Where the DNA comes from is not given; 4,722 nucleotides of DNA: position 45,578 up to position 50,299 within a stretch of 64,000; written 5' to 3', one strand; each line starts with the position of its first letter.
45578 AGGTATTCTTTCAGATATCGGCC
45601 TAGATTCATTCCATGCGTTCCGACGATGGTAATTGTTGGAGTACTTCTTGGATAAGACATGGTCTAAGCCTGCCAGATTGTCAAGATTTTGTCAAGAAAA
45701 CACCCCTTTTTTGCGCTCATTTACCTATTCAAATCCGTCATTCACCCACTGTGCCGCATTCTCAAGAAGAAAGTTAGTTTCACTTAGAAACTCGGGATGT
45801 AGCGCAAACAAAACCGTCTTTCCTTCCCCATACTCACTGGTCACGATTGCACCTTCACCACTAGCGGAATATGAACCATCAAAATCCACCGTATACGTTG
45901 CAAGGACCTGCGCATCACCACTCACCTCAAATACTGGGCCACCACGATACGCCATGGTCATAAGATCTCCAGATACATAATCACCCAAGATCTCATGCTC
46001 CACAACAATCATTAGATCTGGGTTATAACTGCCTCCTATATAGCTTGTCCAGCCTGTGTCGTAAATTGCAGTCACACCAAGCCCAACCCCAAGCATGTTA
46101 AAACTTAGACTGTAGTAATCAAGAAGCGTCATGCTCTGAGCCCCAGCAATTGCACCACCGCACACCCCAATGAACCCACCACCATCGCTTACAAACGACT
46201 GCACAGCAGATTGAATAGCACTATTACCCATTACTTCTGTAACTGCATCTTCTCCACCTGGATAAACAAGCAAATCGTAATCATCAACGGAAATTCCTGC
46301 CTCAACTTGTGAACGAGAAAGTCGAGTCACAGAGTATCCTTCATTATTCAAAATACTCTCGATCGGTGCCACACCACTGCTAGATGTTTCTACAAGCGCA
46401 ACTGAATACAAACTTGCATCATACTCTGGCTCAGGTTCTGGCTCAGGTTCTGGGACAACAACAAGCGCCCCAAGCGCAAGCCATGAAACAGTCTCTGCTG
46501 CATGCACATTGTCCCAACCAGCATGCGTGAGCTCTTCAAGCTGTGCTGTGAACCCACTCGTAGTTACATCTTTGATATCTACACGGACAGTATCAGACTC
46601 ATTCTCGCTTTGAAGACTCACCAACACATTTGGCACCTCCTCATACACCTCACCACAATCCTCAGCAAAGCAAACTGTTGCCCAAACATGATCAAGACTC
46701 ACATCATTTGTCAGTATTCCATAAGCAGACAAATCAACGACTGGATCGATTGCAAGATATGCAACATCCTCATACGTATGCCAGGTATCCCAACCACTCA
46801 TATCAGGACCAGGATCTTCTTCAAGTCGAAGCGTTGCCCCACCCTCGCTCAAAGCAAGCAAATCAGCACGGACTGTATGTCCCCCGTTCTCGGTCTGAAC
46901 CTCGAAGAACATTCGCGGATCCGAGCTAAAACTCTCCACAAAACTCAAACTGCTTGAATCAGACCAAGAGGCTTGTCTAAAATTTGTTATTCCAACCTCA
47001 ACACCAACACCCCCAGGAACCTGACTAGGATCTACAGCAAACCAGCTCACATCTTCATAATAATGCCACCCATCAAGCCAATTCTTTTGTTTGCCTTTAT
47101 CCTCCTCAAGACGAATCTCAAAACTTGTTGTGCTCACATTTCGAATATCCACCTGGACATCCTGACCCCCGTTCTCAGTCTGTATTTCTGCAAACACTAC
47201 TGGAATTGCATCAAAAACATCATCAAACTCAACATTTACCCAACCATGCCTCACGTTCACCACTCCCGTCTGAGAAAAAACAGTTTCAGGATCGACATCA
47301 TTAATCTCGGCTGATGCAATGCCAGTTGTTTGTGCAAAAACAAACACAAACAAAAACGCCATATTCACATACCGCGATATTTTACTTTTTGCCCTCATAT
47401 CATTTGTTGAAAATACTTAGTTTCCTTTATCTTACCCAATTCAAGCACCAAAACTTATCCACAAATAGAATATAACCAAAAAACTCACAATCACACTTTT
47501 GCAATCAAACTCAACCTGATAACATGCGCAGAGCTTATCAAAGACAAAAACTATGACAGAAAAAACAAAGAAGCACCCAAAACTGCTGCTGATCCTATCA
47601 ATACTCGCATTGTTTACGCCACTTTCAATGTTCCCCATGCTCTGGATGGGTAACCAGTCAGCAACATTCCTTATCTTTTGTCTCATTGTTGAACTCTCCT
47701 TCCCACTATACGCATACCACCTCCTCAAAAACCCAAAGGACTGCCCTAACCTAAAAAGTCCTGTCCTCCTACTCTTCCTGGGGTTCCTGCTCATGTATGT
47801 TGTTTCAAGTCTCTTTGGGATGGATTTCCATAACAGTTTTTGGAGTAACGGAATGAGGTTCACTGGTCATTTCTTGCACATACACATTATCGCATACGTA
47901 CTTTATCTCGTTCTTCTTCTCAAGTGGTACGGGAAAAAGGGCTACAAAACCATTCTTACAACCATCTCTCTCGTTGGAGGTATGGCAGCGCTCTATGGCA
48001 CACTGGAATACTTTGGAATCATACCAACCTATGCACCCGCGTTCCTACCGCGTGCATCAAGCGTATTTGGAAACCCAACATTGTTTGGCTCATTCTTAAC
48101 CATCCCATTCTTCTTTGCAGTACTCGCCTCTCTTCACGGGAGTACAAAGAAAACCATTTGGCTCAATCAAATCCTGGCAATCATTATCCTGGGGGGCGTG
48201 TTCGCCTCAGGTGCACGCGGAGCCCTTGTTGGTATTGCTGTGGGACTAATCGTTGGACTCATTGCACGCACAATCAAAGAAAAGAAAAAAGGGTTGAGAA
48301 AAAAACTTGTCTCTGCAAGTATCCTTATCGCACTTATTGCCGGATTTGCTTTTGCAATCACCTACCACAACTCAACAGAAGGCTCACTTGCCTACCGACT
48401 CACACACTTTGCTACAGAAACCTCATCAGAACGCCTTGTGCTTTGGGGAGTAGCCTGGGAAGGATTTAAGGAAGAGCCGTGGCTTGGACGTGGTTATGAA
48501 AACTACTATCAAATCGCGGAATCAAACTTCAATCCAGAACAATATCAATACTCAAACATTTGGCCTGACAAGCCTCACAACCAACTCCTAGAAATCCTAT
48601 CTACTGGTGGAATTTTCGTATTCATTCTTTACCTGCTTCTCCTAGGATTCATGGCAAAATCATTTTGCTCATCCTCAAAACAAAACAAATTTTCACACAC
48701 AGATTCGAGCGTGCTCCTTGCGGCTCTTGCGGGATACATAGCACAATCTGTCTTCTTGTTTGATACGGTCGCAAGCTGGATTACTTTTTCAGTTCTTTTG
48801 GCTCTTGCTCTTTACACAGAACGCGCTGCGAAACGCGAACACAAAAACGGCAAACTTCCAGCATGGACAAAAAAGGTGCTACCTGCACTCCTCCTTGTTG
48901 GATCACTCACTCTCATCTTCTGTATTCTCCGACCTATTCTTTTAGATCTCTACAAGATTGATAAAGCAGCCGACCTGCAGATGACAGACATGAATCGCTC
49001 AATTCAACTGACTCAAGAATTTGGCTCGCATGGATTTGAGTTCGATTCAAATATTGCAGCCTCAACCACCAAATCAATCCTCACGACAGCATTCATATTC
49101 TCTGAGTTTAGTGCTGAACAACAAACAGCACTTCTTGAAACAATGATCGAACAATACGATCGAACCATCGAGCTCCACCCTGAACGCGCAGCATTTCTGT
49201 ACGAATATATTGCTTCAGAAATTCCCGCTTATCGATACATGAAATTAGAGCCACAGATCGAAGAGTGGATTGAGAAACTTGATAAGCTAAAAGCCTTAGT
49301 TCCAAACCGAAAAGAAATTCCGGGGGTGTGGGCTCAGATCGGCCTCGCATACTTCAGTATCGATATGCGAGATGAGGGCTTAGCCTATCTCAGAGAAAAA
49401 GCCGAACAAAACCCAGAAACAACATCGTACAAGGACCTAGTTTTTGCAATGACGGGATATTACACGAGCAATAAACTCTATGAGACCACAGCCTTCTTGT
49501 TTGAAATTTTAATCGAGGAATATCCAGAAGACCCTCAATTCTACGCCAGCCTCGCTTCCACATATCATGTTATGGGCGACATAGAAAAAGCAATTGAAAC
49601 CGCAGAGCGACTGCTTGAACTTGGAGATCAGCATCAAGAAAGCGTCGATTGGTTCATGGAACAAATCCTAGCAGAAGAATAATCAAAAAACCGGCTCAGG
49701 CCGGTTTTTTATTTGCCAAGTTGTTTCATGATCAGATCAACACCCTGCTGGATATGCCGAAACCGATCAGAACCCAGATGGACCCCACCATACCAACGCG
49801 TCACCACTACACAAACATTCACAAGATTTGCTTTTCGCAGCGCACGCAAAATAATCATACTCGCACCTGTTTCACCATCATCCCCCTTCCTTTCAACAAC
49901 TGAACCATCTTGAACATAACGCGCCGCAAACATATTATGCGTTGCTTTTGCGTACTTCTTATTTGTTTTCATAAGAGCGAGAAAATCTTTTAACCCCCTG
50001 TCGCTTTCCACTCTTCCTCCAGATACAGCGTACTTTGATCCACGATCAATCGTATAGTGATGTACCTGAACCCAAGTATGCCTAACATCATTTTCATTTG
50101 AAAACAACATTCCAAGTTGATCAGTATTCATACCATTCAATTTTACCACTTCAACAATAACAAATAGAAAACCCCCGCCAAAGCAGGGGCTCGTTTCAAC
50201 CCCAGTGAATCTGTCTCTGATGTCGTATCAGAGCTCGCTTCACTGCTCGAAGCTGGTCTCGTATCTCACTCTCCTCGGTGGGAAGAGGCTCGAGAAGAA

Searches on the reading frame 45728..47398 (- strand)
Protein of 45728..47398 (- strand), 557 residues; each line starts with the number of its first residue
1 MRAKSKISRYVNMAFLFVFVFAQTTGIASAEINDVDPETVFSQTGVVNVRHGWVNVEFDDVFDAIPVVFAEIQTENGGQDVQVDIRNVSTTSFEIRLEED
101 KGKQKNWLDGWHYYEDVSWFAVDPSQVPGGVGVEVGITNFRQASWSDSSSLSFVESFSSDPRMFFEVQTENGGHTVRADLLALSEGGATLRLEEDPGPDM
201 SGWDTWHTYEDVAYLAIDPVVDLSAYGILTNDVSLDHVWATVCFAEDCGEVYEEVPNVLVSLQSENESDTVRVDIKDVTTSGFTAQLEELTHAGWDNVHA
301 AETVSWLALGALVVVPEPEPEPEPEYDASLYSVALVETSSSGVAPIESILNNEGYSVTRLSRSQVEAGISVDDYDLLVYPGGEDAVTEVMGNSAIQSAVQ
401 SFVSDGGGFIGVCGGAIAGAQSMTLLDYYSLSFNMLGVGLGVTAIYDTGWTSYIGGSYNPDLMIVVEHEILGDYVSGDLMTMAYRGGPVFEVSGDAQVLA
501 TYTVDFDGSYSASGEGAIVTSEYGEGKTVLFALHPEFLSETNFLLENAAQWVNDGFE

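Call 45: search_protein_families(library=pfam, max_evalue=0.00001, proteins=[window:45728-47398:-])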
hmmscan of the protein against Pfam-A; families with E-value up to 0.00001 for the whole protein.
window:45728-47398:- (557 aa): 2 families
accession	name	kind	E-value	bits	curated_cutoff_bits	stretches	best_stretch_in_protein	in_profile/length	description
PF09825.15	BPL_N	-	2.5e-16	59.9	24.2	2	476-540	157-224/283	Biotin-protein ligase, N terminal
PF09458.16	H_lectin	-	8e-13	48.8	24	0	54-121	2-66/67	H-type lectin domain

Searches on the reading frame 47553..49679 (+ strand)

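Call 45: search_protein_families(library=pfam, max_evalue=0.00001, proteins=[window:47553-49679:+])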
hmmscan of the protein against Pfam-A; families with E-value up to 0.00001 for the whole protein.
window:47553-49679:+ (709 aa): 2 families
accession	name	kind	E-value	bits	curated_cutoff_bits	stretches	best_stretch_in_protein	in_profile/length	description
PF04932.20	Wzy_C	-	1.1e-24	87.4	31.7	1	208-361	2-149/149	O-Antigen ligase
PF13428.12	TPR_14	-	2.1e-06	28.3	23.5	0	662-693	2-33/44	Tetratricopeptide repeat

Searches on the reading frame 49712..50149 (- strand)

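Call 45: search_protein_families(library=pfam, max_evalue=0.00001, proteins=[window:49712-50149:-])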
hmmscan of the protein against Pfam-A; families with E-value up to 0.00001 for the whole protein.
window:49712-50149:- (146 aa): 1 family
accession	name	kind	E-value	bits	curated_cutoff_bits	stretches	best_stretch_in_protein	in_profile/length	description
PF01205.25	UPF0029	-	1.2e-25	90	27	1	36-137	1-103/107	Uncharacterized protein family UPF0029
